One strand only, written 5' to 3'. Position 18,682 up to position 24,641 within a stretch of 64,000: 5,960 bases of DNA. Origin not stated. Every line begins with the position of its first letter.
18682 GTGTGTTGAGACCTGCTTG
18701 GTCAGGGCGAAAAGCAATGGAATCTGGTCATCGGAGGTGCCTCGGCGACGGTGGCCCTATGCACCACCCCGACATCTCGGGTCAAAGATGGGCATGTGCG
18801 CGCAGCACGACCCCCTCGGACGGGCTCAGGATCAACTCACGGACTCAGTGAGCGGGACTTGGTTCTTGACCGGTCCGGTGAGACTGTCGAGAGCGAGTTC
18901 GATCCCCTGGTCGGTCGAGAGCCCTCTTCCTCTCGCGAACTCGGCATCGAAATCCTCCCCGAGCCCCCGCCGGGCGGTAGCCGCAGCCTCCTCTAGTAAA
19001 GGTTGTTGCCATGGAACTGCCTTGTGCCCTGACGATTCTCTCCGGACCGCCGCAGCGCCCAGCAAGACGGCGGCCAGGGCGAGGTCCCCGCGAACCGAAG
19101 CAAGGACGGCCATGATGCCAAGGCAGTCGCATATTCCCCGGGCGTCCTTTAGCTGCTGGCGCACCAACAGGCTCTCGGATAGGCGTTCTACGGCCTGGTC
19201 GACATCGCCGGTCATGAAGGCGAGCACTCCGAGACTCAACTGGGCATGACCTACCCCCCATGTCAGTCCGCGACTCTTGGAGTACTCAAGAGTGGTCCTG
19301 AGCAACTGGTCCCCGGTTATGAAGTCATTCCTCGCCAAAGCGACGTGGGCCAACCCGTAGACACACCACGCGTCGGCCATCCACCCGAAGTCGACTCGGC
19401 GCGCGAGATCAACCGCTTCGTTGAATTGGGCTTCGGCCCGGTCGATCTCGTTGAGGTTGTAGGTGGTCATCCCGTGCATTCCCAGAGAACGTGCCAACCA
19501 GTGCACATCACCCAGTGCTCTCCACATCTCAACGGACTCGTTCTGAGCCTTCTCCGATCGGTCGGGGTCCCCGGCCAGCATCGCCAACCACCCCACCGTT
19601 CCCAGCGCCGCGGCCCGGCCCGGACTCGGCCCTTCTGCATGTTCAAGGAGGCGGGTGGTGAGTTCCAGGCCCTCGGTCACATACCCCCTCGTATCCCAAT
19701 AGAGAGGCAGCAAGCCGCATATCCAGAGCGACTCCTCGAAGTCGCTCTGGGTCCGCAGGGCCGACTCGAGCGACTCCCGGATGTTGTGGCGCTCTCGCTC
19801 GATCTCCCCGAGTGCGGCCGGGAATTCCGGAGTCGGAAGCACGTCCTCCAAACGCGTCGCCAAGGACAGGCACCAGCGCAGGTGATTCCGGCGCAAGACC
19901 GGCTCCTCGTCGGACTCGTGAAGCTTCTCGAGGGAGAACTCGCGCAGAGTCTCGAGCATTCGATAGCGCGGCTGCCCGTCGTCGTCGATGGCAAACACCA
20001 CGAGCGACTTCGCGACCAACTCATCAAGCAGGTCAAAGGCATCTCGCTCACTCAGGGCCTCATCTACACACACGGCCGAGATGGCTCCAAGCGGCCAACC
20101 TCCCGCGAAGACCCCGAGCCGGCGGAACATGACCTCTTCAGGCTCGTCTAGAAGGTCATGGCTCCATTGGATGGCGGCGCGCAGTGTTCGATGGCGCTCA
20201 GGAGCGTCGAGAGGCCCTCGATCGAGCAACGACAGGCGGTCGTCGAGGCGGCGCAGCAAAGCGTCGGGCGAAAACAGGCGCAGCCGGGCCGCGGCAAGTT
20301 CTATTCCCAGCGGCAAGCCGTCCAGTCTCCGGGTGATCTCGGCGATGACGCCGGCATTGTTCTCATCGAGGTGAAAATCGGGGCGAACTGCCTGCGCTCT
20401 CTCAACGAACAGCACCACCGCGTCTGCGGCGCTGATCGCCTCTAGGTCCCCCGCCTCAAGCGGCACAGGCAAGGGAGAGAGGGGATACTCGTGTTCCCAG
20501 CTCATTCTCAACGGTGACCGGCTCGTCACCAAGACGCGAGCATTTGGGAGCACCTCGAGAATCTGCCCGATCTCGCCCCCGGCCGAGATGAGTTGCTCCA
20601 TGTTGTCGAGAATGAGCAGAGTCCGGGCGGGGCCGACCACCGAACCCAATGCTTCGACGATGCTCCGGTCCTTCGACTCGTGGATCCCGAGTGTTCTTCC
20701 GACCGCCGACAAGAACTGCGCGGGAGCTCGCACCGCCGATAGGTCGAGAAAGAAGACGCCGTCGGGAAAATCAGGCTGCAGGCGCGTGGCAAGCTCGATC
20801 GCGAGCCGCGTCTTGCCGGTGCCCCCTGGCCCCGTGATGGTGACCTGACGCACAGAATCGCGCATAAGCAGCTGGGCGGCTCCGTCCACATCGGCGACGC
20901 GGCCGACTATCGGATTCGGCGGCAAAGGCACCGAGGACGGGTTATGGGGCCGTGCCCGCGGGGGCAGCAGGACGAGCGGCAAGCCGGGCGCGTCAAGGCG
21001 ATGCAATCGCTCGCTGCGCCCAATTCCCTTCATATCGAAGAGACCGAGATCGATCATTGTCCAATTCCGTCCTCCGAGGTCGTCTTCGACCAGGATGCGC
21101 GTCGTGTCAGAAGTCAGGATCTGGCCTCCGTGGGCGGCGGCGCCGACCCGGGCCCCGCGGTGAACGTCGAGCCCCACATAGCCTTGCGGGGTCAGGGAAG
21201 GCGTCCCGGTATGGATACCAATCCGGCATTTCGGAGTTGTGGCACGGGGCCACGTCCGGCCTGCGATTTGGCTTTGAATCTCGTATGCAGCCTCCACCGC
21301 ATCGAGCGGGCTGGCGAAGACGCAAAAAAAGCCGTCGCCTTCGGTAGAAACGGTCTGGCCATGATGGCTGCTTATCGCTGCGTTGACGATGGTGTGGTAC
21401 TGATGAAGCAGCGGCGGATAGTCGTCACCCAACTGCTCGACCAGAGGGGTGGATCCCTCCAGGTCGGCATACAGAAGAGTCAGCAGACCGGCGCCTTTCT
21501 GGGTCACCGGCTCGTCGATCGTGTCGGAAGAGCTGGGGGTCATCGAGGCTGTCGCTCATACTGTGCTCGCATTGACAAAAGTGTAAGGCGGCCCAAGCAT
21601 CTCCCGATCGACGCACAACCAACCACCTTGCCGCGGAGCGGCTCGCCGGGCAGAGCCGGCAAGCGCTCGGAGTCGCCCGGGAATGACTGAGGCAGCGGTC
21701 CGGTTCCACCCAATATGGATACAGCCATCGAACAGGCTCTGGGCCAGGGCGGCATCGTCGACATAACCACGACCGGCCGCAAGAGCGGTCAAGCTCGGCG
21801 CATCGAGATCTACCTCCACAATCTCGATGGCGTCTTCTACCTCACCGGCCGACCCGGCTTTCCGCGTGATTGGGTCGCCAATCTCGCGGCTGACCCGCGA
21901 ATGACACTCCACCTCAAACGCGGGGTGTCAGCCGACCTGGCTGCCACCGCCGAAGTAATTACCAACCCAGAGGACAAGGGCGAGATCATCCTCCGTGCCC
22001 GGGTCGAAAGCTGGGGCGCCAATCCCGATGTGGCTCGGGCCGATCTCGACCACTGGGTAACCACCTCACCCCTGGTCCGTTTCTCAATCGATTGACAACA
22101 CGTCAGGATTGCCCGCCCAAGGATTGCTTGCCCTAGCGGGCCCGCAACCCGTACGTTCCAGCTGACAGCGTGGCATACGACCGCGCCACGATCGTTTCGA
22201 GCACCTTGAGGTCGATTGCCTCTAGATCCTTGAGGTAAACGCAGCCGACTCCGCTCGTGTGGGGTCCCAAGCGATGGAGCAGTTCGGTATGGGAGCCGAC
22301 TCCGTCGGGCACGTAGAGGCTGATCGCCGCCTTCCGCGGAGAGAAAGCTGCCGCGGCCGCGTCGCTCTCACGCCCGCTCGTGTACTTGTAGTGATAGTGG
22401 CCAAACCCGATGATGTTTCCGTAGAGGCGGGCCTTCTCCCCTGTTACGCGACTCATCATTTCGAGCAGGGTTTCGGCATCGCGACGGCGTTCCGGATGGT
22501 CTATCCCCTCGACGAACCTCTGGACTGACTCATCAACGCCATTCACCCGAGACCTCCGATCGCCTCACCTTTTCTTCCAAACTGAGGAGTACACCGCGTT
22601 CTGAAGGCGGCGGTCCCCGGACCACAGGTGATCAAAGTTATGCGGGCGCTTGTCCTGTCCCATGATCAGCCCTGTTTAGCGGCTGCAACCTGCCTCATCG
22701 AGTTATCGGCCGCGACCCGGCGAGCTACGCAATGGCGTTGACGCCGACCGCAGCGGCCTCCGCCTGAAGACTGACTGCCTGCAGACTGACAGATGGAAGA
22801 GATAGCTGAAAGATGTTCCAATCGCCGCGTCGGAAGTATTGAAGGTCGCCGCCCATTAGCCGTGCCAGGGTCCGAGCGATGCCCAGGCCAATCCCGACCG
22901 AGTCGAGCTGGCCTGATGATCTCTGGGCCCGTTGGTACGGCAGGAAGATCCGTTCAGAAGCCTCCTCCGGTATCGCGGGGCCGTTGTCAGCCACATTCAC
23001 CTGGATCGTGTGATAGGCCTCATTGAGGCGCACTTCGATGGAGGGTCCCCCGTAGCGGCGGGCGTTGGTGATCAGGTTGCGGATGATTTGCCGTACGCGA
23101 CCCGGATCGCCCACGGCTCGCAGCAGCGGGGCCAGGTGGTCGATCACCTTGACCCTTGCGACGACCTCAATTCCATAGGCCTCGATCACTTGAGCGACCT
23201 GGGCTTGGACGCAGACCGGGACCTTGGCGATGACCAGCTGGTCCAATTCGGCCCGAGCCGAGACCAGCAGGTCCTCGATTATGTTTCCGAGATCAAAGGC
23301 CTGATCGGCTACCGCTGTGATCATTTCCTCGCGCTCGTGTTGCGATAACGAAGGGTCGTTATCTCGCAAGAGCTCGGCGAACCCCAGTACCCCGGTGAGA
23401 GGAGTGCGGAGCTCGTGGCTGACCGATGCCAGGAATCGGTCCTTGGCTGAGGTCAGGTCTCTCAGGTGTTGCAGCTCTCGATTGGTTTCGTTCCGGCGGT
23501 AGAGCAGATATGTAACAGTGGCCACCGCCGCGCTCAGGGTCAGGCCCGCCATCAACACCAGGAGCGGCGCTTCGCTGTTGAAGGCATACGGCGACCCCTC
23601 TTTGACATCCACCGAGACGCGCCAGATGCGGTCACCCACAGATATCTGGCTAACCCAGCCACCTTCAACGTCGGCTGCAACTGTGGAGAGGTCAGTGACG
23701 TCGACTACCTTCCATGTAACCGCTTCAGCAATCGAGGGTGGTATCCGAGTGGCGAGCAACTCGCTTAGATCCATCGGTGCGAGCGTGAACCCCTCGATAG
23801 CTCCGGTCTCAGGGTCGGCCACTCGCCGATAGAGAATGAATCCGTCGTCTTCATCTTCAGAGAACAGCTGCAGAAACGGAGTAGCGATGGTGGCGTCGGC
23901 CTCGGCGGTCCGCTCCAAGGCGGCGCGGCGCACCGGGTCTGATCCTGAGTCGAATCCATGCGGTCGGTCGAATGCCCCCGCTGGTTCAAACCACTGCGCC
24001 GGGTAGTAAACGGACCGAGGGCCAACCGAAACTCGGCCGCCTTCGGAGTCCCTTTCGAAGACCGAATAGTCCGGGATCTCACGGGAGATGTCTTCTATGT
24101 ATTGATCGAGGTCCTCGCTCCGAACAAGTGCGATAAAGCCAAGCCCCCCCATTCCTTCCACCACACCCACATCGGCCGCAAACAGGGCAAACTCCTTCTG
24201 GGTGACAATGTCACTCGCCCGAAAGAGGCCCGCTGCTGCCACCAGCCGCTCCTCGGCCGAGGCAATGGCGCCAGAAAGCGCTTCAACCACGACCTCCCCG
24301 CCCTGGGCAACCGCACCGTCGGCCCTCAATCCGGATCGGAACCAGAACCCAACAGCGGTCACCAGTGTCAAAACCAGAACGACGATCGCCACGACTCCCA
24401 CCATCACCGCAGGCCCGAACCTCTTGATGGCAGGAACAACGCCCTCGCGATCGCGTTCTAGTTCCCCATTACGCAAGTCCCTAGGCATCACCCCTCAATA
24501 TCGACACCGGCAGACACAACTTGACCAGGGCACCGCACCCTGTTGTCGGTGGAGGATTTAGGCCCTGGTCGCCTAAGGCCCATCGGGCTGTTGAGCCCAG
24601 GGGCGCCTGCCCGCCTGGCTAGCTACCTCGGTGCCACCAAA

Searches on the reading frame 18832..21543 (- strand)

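Call 9: search_protein_families(library=pfam, proteins=[window:18832-21543:-], max_evalue=0.01)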
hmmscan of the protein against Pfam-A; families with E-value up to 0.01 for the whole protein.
window:18832-21543:- (903 aa): 9 families
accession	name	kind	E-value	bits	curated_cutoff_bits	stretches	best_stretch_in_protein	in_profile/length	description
PF13424.12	TPR_12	-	1.2e-10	41.9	30.1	1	644-715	3-76/77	Tetratricopeptide repeat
PF17874.7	TPR_MalT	-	2e-09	37.6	45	2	654-832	8-188/336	MalT-like TPR region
PF13401.12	AAA_22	-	3e-07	31.2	27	1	234-330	8-102/130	AAA domain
PF00211.25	Guanylate_cyc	-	1.3e-06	28.6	21.9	1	20-153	8-156/183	Adenylate and Guanylate cyclase catalytic domain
PF00931.28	NB-ARC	-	0.00011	21.9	23.5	1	219-343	5-137/248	NB-ARC domain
PF05729.18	NACHT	-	0.00012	22.4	26.7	1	232-343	1-130/167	NACHT domain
PF13374.12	TPR_10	-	0.00013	22.3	27.5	0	684-717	2-35/42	Tetratricopeptide repeat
PF13191.12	AAA_16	-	0.0016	19.4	32.6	1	213-273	3-63/167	AAA ATPase domain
PF07719.23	TPR_2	-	0.0041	17.6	27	0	695-714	12-31/34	Tetratricopeptide repeat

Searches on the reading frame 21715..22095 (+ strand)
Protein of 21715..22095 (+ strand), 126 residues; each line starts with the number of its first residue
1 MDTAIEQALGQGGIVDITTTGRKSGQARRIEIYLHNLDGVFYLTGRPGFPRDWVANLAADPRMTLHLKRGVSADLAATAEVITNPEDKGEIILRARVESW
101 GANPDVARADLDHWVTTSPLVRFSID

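Call 9: search_protein_families(library=pfam, proteins=[window:21715-22095:+], max_evalue=0.01)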
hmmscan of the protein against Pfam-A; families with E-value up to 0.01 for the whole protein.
window:21715-22095:+ (126 aa): 2 families
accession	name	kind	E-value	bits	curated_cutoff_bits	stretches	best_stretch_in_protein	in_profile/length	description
PF04075.20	F420H2_quin_red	-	2.5e-07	31.3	22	1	15-80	26-94/130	F420H(2)-dependent quinone reductase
PF01243.27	PNPOx_N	-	0.0016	19.2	28.1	1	48-104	46-97/120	Pyridoxamine 5'-phosphate oxidase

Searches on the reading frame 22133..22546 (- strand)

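Call 9: search_protein_families(library=pfam, proteins=[window:22133-22546:-], max_evalue=0.01)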
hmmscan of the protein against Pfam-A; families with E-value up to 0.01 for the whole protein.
window:22133-22546:- (137 aa): 1 family
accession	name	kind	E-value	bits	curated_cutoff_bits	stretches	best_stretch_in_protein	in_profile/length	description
PF08818.16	DUF1801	-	3.1e-08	34.3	27.2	1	20-122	1-83/85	Domain of unknown function (DU1801)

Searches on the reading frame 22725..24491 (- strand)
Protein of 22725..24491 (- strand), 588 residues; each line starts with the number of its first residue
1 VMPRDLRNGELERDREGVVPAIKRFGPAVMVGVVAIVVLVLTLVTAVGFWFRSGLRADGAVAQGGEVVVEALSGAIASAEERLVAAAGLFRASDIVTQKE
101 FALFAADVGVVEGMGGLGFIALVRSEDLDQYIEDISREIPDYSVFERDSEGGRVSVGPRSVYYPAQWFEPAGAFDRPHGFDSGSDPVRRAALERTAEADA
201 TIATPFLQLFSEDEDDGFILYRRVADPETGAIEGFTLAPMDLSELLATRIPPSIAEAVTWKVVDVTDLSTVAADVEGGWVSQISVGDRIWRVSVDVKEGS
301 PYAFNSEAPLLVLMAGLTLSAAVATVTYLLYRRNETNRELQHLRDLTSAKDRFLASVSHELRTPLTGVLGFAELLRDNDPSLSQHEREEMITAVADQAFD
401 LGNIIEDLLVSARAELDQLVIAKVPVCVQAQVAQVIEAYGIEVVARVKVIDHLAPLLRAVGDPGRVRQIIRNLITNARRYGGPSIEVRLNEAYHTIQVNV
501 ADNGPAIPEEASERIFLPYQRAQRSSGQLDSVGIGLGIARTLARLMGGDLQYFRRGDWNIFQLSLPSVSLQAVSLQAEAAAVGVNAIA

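Call 9: search_protein_families(library=pfam, proteins=[window:22725-24491:-], max_evalue=0.01)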
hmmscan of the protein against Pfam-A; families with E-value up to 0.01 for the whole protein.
window:22725-24491:- (588 aa): 3 families
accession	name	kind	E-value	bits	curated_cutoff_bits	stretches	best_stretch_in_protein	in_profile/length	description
PF03924.19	CHASE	-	4.2e-20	72.8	25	1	96-268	3-182/189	CHASE domain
PF02518.31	HATPase_c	-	1.1e-18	68.2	26.4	1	461-566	1-108/111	Histidine kinase-, DNA gyrase B-, and HSP90-like ATPase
PF00512.31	HisKA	-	1.6e-16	60.5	26.9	1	349-415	1-64/66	His Kinase A (phospho-acceptor) domain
